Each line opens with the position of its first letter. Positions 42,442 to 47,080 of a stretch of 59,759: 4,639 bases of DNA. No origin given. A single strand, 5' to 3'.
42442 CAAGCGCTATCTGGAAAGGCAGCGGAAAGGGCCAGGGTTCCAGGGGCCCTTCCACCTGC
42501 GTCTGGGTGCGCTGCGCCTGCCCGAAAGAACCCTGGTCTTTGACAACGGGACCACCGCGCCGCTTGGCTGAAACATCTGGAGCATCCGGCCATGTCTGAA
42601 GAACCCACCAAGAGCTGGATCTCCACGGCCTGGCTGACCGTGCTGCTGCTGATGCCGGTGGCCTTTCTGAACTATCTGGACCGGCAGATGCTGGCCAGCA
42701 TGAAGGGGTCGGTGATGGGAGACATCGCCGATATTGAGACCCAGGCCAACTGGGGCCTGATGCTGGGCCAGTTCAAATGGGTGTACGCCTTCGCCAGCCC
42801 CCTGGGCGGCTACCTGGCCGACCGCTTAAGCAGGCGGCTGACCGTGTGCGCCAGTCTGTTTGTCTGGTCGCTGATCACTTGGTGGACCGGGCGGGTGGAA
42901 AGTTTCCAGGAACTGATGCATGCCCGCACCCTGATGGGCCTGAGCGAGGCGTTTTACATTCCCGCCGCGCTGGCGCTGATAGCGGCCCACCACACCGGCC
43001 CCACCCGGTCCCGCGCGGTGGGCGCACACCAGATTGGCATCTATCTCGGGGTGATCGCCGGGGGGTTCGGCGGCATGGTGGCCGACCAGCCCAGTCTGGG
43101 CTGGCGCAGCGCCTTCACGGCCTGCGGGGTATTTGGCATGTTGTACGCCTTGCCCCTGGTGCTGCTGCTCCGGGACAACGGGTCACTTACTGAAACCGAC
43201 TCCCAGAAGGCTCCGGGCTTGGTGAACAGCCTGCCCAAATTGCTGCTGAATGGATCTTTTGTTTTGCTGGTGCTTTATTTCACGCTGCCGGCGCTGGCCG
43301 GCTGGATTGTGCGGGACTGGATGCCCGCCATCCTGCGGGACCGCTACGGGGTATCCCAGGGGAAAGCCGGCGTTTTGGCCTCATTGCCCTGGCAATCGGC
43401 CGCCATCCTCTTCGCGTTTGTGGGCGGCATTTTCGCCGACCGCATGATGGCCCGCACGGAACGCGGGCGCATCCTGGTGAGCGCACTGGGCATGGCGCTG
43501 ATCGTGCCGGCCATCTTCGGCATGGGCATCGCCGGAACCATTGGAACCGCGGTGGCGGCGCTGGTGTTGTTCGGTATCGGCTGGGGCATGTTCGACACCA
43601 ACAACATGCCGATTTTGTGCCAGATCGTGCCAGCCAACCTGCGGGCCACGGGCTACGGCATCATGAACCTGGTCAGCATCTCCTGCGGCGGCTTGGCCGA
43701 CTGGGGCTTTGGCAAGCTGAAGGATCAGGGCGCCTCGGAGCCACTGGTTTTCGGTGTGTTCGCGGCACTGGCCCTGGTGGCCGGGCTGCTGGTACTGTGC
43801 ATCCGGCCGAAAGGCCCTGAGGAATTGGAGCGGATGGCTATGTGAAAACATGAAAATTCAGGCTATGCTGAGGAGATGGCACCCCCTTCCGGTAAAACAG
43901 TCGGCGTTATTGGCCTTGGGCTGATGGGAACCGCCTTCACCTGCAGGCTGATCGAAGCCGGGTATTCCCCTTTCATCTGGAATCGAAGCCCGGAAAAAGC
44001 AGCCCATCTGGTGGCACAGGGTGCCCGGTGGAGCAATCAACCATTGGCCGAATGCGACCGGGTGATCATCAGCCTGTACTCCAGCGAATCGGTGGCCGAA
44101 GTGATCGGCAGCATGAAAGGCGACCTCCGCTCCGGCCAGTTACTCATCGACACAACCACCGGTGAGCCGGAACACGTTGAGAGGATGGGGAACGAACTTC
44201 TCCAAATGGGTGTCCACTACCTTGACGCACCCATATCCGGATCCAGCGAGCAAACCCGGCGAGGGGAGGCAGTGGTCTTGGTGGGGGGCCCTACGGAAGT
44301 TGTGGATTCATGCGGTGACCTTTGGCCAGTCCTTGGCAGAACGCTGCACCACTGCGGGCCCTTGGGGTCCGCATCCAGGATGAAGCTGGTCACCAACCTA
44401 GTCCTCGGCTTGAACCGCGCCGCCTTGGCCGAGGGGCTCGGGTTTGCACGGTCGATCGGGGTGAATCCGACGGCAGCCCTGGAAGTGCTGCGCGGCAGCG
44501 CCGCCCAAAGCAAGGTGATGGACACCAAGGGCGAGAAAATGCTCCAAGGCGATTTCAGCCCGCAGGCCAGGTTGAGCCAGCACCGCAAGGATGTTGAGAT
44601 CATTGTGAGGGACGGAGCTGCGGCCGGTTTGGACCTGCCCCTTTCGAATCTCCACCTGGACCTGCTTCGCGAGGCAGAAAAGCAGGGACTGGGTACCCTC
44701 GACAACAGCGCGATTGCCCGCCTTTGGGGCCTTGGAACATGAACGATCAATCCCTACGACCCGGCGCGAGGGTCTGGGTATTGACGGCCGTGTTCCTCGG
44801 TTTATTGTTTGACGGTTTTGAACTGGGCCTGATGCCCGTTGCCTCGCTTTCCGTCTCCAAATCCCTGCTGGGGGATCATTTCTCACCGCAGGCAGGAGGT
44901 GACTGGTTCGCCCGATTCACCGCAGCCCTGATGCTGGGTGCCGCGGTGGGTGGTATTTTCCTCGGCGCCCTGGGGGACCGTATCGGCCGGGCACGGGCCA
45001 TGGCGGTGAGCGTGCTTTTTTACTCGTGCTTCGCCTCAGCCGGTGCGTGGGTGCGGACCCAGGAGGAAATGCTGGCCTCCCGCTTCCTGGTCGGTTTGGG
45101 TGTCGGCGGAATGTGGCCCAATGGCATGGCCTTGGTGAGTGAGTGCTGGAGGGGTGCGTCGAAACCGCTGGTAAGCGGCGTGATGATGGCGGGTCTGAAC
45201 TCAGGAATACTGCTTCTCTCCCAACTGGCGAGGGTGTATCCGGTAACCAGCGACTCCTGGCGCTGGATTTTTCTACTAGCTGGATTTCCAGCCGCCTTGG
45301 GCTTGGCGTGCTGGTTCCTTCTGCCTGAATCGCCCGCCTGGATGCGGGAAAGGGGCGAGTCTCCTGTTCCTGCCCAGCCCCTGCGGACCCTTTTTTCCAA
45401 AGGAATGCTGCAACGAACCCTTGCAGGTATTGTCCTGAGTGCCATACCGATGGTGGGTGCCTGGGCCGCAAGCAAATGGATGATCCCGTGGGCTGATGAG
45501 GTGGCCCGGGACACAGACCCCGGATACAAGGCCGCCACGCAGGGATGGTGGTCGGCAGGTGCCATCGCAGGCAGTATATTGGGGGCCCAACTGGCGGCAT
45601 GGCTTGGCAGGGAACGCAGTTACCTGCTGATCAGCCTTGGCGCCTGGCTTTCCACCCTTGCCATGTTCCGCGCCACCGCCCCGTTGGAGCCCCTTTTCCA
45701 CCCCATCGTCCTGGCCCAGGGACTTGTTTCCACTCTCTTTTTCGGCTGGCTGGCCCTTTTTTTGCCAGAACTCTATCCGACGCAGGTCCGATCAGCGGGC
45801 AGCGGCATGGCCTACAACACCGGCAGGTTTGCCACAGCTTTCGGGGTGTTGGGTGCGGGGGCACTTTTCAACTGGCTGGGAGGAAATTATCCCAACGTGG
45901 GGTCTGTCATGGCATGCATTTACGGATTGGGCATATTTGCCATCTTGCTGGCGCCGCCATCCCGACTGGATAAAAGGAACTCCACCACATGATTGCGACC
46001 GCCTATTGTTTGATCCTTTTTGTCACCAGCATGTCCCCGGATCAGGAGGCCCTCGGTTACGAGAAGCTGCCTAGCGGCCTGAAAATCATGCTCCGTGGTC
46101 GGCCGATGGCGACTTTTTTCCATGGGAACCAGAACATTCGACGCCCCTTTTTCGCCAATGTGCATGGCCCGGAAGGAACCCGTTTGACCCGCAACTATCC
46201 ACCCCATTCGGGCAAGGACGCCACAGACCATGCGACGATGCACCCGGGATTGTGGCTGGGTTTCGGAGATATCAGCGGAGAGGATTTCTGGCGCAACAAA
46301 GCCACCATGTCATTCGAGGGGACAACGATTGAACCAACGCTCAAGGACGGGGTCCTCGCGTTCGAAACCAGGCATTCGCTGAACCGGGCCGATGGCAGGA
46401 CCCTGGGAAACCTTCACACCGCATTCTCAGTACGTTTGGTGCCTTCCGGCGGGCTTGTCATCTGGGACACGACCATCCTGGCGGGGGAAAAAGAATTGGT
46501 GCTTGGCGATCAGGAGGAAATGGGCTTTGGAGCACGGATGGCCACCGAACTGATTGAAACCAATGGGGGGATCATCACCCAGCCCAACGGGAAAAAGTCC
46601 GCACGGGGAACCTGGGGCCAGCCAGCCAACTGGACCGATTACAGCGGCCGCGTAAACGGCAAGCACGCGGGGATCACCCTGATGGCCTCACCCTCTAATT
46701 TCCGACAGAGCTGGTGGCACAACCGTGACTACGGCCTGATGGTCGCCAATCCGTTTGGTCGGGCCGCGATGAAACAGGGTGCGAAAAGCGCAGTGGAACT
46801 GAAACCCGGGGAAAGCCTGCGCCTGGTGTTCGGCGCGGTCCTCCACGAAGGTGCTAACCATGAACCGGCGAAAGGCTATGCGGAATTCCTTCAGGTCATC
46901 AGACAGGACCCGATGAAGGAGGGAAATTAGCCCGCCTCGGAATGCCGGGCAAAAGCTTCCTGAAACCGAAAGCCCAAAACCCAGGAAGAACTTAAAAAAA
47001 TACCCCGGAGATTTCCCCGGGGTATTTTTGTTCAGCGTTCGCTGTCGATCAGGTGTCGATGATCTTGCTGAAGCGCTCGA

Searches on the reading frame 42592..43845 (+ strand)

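Call 58: search_protein_families(library=pfam, proteins=[window:42592-43845:+], max_evalue=0.00001)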
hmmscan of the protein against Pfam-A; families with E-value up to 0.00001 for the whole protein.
window:42592-43845:+ (417 aa): 1 family
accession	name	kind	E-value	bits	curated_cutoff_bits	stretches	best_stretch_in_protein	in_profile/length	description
PF07690.21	MFS_1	-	1.8e-41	142.7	33.4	1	21-362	2-339/347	Major Facilitator Superfamily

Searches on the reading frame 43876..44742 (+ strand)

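Call 58: search_protein_families(library=pfam, proteins=[window:43876-44742:+], max_evalue=0.00001)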
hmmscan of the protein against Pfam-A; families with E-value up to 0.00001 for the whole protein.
window:43876-44742:+ (288 aa): 3 families
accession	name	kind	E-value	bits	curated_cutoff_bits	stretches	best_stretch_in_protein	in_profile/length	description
PF03446.21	NAD_binding_2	-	2.5e-31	109.3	21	1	8-160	1-159/161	NAD binding domain of 6-phosphogluconate dehydrogenase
PF14833.11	NAD_binding_11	-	5.4e-27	94.9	30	1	164-283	1-121/122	NAD-binding of NADP-dependent 3-hydroxyisobutyrate dehydrogenase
PF03807.23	F420_oxidored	-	1.7e-08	35.4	21.6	1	8-95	1-93/94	NADP oxidoreductase coenzyme F420-dependent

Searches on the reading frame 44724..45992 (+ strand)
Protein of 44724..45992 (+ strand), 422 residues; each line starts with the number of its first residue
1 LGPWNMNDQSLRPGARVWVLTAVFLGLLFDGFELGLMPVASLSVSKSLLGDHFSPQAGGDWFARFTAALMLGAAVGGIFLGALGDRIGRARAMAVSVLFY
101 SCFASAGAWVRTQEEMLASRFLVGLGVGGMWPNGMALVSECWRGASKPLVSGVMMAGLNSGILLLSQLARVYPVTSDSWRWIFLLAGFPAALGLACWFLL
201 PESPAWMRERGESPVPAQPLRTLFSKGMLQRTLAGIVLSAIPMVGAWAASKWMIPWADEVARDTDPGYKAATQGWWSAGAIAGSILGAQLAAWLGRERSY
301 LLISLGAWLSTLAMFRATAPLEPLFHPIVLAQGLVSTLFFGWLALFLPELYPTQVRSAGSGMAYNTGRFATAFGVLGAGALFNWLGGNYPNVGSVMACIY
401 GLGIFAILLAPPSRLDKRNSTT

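Call 67: search_protein_families(library=pfam, proteins=[window:44724-45992:+], max_evalue=0.00001)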
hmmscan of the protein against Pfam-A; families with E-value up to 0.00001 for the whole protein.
window:44724-45992:+ (422 aa): 2 families
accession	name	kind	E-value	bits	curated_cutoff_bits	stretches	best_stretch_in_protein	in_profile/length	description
PF07690.21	MFS_1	-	1e-28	100.7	33.4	1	53-374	29-346/347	Major Facilitator Superfamily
PF00083.30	Sugar_tr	-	1.5e-20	73.9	22.3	1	19-212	2-203/452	Sugar (and other) transporter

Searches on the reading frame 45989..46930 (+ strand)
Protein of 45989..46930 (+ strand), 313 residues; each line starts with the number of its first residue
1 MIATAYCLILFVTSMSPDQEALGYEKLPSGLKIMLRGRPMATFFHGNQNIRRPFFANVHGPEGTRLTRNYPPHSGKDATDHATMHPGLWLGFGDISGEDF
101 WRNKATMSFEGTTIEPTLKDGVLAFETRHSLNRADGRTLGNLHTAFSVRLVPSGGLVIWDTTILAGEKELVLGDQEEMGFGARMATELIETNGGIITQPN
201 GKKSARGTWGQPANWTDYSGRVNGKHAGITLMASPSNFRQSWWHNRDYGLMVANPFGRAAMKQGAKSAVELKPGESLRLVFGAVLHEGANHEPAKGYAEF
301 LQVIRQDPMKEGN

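Call 58: search_protein_families(library=pfam, proteins=[window:45989-46930:+], max_evalue=0.00001)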
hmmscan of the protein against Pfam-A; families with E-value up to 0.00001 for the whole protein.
window:45989-46930:+ (313 aa): 1 family
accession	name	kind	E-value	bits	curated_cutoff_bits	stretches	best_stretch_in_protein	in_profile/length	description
PF14100.11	DUF6807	-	1.3e-37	130.3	27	1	32-290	3-260/270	Family of unknown function (DUF6807)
